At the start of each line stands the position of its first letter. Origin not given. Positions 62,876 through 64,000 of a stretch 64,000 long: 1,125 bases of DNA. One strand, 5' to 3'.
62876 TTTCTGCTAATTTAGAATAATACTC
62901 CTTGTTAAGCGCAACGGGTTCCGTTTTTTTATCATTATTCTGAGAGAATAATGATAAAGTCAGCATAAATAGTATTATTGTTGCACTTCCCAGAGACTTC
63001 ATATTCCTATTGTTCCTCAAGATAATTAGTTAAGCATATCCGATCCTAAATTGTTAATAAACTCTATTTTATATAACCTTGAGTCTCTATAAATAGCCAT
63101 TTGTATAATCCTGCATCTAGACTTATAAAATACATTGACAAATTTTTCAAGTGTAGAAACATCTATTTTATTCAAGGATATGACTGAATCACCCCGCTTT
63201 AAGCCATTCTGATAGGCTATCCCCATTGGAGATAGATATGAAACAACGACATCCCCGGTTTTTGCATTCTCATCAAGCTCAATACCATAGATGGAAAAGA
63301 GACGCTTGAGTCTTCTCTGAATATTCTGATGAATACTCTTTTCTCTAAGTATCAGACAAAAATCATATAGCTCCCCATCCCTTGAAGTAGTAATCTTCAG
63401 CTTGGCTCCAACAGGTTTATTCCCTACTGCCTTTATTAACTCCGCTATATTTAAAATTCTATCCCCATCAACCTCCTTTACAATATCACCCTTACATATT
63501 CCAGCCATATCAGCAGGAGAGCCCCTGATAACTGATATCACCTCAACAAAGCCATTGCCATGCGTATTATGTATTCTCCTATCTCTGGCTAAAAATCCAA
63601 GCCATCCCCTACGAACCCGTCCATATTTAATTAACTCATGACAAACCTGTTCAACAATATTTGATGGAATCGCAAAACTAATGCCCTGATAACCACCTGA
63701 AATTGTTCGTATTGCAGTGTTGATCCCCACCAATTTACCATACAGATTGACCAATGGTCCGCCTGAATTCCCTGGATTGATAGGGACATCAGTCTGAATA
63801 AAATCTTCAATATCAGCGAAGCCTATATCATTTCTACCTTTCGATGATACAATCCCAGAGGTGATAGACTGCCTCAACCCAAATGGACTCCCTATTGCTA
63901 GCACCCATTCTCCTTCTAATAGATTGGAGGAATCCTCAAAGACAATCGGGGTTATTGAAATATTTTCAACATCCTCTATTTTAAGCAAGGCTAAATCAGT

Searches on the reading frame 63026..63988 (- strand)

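Call 39: search_protein_families(library=pfam, proteins=[window:63026-63988:-], max_evalue=0.0001)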
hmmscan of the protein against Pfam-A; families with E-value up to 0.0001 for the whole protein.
window:63026-63988:- (320 aa): 5 families
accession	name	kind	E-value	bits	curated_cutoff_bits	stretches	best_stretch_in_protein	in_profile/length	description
PF13365.12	Trypsin_2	-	2.4e-16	61.2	27.6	1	7-89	61-144/144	Trypsin-like peptidase domain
PF00595.29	PDZ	-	4.5e-15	56.2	23.2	2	125-200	7-79/81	PDZ domain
PF13180.12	PDZ_2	-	9.9e-15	55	27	1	148-210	14-76/80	PDZ domain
PF17820.7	PDZ_6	-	3.7e-12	46.2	27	1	150-188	2-40/54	PDZ domain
PF00089.32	Trypsin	-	1.9e-09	38.1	20.6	1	11-110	103-214/220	Trypsin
